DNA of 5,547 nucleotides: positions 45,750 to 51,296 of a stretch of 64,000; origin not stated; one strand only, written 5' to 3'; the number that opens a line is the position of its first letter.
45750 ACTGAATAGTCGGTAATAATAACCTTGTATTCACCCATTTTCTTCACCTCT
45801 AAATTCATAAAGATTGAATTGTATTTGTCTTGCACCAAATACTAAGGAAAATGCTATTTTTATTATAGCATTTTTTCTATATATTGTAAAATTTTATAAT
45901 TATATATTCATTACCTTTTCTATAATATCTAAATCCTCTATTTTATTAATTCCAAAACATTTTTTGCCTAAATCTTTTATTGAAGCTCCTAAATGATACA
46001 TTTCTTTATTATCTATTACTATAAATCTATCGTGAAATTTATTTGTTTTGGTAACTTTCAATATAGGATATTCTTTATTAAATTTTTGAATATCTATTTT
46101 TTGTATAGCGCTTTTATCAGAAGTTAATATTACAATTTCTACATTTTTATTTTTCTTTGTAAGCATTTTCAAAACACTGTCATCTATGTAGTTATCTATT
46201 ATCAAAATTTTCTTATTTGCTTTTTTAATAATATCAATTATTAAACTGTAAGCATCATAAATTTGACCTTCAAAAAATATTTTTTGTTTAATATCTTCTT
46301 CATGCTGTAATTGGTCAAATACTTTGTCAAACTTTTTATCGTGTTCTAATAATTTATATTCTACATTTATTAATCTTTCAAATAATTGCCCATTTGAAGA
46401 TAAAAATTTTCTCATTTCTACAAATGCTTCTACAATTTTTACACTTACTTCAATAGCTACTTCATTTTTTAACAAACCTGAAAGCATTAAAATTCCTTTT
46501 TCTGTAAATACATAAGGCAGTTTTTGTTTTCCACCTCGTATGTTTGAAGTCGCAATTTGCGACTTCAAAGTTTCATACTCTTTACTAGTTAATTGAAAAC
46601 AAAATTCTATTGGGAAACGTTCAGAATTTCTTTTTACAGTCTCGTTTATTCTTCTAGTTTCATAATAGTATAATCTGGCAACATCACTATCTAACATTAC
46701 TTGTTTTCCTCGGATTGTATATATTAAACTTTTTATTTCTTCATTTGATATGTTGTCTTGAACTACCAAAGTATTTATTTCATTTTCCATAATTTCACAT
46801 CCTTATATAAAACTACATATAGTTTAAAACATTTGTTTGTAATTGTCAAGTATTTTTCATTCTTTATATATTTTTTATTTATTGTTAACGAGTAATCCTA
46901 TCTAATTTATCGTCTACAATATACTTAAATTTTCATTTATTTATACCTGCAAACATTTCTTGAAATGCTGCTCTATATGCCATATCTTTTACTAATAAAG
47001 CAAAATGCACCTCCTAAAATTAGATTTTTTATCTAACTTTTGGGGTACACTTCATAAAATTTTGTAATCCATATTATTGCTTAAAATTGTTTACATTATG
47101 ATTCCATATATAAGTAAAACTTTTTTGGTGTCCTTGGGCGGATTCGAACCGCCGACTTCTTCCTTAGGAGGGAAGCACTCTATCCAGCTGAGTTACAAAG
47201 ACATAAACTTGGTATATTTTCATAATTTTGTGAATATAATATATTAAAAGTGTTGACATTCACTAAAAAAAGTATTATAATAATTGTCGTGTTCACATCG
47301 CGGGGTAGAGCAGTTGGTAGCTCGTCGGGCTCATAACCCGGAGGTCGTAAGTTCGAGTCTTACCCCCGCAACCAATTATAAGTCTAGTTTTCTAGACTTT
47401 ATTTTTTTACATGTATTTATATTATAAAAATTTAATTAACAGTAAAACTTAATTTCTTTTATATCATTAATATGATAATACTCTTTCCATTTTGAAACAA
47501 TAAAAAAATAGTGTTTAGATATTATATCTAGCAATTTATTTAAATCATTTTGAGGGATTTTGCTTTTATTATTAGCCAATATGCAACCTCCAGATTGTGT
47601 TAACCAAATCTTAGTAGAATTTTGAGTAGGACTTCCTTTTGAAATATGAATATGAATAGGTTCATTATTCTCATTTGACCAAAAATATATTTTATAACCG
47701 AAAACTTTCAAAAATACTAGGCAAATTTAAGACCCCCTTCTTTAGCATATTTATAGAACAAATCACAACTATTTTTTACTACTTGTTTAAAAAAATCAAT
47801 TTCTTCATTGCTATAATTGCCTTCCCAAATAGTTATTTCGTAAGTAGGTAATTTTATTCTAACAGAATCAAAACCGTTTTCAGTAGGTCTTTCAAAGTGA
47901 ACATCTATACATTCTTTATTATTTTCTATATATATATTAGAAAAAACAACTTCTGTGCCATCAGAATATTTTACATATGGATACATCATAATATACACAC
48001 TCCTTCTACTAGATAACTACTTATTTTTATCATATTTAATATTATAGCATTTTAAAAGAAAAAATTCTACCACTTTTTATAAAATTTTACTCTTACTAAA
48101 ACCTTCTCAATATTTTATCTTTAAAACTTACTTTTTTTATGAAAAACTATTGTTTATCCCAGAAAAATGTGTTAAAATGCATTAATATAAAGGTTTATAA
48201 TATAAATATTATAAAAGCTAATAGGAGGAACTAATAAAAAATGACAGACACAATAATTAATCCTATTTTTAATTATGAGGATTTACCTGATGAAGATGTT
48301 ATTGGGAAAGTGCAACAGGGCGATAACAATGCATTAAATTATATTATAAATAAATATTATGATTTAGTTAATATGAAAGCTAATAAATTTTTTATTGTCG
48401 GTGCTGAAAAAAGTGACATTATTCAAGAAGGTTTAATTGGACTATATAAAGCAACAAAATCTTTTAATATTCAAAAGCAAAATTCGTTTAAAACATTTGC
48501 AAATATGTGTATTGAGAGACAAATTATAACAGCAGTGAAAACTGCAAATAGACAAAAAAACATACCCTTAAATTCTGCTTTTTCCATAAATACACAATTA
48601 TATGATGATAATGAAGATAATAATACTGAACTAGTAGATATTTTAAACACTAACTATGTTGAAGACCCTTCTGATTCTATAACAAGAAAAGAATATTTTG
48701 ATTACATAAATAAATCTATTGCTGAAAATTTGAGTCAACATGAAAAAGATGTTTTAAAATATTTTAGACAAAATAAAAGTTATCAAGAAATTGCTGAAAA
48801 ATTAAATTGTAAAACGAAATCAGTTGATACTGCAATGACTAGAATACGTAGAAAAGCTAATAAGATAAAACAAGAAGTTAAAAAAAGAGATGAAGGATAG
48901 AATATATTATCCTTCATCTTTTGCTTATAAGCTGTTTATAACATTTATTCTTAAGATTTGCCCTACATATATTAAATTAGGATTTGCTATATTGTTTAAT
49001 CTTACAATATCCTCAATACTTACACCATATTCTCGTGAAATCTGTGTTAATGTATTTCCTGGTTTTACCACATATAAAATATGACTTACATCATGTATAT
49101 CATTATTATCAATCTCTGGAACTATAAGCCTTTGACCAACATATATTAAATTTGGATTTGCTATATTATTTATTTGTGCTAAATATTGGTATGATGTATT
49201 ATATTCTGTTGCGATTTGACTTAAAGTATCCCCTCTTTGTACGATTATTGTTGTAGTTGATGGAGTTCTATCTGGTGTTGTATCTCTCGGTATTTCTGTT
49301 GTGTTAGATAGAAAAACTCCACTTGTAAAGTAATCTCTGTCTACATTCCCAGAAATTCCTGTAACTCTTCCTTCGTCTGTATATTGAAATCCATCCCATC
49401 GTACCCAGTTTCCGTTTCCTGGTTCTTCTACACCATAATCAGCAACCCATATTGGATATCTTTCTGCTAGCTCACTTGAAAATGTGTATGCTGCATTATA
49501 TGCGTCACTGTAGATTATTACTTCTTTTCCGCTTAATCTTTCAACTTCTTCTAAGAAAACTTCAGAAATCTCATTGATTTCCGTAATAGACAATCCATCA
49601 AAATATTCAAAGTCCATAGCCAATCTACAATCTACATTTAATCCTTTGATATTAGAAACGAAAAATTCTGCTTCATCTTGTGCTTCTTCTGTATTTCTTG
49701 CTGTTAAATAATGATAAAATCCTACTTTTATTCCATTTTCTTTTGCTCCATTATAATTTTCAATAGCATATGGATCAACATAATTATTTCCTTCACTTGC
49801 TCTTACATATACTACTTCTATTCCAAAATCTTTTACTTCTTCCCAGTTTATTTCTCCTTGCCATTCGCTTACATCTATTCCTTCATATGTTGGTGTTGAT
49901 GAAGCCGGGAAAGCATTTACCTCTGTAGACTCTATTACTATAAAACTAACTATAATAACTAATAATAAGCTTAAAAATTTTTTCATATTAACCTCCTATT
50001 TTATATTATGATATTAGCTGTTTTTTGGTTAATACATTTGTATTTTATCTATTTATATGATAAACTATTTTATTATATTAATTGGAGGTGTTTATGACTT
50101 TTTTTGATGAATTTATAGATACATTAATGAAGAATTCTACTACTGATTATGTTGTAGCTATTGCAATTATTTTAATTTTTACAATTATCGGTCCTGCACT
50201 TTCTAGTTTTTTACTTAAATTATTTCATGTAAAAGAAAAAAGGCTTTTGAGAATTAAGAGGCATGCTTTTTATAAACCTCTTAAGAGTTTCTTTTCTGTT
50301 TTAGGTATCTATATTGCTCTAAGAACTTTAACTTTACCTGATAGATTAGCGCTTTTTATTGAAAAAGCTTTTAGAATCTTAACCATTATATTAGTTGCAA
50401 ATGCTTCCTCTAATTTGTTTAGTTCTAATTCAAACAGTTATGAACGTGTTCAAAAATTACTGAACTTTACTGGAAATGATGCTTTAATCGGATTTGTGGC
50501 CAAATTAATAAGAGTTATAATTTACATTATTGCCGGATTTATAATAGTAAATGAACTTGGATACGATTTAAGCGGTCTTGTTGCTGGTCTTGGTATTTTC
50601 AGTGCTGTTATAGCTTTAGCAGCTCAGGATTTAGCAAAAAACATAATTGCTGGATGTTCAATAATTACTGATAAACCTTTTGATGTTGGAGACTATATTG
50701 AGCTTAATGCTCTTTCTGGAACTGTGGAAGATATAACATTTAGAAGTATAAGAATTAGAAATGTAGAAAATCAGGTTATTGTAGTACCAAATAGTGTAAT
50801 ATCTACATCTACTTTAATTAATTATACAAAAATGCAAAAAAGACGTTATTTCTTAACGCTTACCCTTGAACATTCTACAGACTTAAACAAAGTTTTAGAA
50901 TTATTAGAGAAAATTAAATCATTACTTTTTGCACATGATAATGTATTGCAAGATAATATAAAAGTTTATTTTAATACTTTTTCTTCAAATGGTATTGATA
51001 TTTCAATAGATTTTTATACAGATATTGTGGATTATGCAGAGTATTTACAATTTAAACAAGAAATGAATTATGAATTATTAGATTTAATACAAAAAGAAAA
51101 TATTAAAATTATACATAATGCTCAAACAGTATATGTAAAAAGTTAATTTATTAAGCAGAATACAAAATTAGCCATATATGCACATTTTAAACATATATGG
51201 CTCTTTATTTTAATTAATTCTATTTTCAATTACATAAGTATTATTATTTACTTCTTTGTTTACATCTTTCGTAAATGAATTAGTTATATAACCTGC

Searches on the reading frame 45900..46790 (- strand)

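Call 9: search_protein_families(library=pfam, proteins=[window:45900-46790:-], max_evalue=0.001)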
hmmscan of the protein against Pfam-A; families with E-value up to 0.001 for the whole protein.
window:45900-46790:- (296 aa): 1 family
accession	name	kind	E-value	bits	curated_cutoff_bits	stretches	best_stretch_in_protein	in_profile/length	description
PF10543.14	ORF6N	-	1.7e-32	112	27.8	1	22-104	2-84/86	ORF6N domain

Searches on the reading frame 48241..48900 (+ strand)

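Call 57: search_protein_families(library=pfam, proteins=[window:48241-48900:+], max_evalue=0.0001)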
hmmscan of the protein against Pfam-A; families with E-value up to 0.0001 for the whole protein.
window:48241-48900:+ (219 aa): 3 families
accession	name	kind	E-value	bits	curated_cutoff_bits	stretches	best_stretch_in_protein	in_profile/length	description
PF04542.20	Sigma70_r2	-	2e-11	44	24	1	36-104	2-70/71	Sigma-70 region 2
PF00196.25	GerE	-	8.3e-08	32.2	23.5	1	163-205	2-44/57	Bacterial regulatory proteins, luxR family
PF08281.18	Sigma70_r4_2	-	7.5e-07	29.1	25.7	1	162-205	9-53/54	Sigma-70, region 4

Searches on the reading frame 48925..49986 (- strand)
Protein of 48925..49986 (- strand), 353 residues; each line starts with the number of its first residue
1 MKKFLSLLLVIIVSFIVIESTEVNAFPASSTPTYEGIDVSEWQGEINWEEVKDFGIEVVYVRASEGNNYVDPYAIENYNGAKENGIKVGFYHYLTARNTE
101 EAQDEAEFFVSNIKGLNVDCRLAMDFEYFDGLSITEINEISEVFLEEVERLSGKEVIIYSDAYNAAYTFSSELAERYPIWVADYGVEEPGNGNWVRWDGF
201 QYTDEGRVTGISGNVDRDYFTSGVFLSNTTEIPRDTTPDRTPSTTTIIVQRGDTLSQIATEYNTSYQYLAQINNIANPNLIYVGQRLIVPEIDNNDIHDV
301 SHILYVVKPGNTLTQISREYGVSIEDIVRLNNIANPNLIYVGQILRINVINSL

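Call 57: search_protein_families(library=pfam, proteins=[window:48925-49986:-], max_evalue=0.0001)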
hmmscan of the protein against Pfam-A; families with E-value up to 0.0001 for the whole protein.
window:48925-49986:- (353 aa): 3 families
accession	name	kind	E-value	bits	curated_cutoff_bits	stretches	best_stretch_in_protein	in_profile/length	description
PF01183.26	Glyco_hydro_25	-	2e-46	159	27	1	37-211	1-180/180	Glycosyl hydrolases family 25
PF01476.26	LysM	-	5.8e-33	113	20.9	2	305-347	1-42/43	LysM domain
PF23473.1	LysM3_LYK4_5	-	8.5e-08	32.6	29.3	0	247-290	5-47/48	LYK4/5 LysM3 domain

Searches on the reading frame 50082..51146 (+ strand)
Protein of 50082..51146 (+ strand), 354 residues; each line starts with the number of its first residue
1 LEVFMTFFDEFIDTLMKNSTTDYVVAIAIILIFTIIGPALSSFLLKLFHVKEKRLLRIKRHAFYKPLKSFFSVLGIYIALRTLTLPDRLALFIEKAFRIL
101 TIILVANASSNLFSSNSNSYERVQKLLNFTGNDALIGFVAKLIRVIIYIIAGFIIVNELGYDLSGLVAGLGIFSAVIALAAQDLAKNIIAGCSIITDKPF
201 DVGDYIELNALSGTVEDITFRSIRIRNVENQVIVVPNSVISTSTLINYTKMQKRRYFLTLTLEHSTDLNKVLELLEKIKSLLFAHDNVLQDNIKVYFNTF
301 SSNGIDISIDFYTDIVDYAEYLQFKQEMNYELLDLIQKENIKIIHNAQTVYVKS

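Call 57: search_protein_families(library=pfam, proteins=[window:50082-51146:+], max_evalue=0.0001)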
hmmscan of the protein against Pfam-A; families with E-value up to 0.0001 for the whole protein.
window:50082-51146:+ (354 aa): 3 families
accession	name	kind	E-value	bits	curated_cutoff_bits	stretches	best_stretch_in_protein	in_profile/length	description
PF00924.24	MS_channel_2nd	-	1.4e-21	76.8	20.2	1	183-250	1-68/68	Mechanosensitive ion channel, beta-domain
PF21088.3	MS_channel_1st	-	2.2e-07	31.2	23.1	1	141-182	1-42/42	Mechanosensitive ion channel, transmembrane helices 2/3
PF21082.3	MS_channel_3rd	-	1.3e-06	29.2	21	1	261-343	6-88/88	Mechanosensitive ion channel MscS, C-terminal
